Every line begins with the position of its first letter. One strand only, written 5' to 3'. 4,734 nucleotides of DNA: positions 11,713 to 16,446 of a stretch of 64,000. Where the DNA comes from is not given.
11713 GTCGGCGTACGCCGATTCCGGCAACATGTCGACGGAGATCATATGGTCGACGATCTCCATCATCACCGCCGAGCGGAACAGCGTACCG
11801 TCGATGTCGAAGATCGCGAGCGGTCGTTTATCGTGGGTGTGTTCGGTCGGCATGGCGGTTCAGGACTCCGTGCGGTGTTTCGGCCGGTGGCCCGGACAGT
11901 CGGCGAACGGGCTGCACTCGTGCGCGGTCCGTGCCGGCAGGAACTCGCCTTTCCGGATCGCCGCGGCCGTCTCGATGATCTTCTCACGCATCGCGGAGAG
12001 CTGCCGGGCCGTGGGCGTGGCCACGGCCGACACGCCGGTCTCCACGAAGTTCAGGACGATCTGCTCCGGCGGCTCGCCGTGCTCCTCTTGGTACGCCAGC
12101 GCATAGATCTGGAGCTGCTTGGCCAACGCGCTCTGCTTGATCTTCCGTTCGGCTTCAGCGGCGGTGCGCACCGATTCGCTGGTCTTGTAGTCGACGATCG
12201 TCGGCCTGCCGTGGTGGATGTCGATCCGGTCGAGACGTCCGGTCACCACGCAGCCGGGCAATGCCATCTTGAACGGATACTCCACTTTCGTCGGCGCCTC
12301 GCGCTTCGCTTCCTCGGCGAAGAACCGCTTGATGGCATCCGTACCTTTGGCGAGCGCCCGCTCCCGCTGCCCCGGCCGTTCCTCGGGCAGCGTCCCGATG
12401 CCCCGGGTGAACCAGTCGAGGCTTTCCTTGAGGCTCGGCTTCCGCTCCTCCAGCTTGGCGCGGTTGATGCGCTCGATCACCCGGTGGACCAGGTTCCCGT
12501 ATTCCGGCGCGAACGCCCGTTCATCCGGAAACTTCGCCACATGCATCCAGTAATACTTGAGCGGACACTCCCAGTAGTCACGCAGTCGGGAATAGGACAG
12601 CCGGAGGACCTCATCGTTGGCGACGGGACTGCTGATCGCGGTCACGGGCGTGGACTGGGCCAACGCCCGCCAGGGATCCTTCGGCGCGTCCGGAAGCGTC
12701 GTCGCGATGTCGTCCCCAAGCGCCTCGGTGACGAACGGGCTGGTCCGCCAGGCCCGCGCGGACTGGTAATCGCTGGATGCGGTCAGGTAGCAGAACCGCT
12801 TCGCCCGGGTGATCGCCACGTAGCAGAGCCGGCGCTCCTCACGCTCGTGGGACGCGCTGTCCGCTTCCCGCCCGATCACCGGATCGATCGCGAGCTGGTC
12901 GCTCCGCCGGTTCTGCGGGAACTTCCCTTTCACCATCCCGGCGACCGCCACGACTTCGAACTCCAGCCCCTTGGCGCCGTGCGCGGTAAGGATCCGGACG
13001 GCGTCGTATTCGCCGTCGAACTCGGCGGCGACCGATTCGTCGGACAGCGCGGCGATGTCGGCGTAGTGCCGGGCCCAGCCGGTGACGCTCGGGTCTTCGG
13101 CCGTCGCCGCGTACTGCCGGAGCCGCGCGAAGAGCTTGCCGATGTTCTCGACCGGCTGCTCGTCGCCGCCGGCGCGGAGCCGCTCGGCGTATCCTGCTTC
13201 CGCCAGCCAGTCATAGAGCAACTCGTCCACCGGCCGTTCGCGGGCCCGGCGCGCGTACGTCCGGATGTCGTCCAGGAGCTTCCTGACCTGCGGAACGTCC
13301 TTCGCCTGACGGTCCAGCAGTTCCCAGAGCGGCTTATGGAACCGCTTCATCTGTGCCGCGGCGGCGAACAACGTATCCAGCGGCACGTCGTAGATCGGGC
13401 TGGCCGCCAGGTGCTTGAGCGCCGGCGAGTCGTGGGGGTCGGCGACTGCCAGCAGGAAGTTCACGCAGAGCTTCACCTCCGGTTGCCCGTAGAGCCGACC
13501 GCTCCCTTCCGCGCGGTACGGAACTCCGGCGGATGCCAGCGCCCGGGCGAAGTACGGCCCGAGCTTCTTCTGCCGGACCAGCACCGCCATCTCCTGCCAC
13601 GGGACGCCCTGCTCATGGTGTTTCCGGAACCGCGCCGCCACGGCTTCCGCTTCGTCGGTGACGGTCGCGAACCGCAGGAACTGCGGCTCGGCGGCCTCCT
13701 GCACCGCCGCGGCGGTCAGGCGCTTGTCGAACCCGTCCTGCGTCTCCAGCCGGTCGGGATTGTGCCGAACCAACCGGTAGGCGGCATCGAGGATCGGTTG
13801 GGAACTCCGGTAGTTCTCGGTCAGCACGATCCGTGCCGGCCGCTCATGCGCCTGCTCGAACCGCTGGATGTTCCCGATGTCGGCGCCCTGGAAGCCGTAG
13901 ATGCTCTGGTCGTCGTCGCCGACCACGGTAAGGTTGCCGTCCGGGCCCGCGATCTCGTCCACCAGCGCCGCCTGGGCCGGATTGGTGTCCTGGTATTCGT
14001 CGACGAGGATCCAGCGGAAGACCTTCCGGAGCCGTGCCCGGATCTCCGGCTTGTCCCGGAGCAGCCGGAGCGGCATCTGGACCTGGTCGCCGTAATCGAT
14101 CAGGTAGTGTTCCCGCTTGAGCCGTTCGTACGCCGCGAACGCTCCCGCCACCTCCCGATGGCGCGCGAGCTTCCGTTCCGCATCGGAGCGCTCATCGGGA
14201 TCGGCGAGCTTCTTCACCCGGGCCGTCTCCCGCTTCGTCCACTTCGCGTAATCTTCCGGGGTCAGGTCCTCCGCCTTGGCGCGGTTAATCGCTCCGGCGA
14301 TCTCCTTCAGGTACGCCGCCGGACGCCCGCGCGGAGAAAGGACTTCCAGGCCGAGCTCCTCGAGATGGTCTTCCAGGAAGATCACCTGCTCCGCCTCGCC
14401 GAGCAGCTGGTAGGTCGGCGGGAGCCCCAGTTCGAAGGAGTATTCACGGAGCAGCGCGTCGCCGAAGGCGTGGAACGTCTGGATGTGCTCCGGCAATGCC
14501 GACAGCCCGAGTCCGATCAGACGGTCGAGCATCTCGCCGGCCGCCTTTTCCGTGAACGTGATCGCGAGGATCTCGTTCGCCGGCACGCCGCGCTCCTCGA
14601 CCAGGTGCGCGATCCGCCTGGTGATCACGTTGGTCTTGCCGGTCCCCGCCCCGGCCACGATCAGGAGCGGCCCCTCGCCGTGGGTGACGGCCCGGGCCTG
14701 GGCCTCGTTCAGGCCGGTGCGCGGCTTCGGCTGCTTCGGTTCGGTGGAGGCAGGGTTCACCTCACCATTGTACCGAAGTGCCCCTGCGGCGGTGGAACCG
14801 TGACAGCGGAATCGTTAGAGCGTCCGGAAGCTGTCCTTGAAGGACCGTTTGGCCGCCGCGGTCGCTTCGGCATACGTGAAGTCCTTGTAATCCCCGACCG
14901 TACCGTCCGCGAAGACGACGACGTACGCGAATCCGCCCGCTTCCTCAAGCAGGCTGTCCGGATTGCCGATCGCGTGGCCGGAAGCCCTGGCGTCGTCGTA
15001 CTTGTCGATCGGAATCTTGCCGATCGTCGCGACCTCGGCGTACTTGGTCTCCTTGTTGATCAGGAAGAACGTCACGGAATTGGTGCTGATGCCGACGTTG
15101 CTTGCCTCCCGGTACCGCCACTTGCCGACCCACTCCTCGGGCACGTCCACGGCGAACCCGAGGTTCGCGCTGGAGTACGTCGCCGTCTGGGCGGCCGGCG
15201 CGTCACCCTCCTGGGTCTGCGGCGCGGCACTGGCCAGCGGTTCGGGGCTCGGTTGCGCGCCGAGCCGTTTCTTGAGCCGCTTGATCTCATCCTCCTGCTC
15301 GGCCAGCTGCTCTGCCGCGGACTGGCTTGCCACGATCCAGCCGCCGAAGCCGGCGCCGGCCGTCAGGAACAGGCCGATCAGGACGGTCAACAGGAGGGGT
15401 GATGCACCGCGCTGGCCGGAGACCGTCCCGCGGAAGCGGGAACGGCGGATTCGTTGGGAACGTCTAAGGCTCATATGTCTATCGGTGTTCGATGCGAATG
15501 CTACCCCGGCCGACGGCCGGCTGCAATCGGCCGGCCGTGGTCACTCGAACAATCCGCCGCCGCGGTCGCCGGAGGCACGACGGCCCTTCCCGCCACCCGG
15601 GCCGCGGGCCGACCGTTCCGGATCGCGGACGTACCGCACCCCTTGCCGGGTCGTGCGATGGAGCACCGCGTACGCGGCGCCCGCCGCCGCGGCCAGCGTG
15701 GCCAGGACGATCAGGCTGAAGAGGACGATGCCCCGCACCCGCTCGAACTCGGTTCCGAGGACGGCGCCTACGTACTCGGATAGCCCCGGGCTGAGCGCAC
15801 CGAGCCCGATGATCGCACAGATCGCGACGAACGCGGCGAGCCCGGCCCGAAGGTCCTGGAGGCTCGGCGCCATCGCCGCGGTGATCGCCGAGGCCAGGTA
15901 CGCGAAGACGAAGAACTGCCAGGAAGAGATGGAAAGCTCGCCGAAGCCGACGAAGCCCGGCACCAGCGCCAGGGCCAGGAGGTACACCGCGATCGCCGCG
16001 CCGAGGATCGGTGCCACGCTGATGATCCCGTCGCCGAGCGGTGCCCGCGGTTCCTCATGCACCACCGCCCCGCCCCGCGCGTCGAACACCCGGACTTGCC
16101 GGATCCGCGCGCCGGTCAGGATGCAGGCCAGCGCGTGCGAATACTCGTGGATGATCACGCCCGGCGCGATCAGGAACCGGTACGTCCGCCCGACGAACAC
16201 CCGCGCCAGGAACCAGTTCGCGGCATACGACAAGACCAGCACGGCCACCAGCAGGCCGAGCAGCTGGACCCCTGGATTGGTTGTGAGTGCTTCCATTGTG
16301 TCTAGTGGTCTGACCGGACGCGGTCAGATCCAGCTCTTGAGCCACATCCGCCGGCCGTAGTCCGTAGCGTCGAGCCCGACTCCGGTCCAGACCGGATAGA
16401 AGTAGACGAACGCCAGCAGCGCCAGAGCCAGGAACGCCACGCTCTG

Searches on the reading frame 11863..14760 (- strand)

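Call 60: search_protein_families(library=pfam, proteins=[window:11863-14760:-], max_evalue=0.001)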
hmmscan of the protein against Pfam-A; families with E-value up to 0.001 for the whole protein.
window:11863-14760:- (966 aa): 6 families
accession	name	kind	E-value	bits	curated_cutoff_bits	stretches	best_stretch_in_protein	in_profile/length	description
PF00580.27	UvrD-helicase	-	9.9e-70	235.7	23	1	17-304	1-269/271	UvrD/REP helicase N-terminal domain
PF13361.12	UvrD_C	-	3.5e-43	148.8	25.6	1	311-663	1-349/350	UvrD-like helicase C-terminal domain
PF12705.13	PDDEXK_1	-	8.6e-33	114.7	22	1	720-956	1-241/247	PD-(D/E)XK nuclease superfamily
PF13245.12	AAA_19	-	2.8e-24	86.3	25.1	1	22-290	2-133/134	AAA domain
PF13538.12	UvrD_C_2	-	1.5e-08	34.8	27.4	0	628-659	18-51/52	UvrD-like helicase C-terminal domain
PF13604.12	AAA_30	-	1.5e-07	31.8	27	0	17-79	2-64/191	AAA domain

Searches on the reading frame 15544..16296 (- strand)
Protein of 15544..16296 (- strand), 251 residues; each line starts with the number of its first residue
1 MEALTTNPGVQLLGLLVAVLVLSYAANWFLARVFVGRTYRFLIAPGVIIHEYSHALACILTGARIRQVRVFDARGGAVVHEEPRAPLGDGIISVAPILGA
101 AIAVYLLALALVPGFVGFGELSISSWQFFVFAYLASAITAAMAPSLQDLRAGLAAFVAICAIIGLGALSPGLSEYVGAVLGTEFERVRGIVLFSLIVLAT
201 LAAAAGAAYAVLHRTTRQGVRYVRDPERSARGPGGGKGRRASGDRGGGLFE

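Call 60: search_protein_families(library=pfam, proteins=[window:15544-16296:-], max_evalue=0.001)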
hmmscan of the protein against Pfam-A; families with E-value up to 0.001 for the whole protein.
window:15544-16296:- (251 aa): 1 family
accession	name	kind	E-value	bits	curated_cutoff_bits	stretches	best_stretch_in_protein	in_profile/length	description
PF13398.12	Peptidase_M50B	-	1e-06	29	26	1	34-137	15-109/201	Peptidase M50B-like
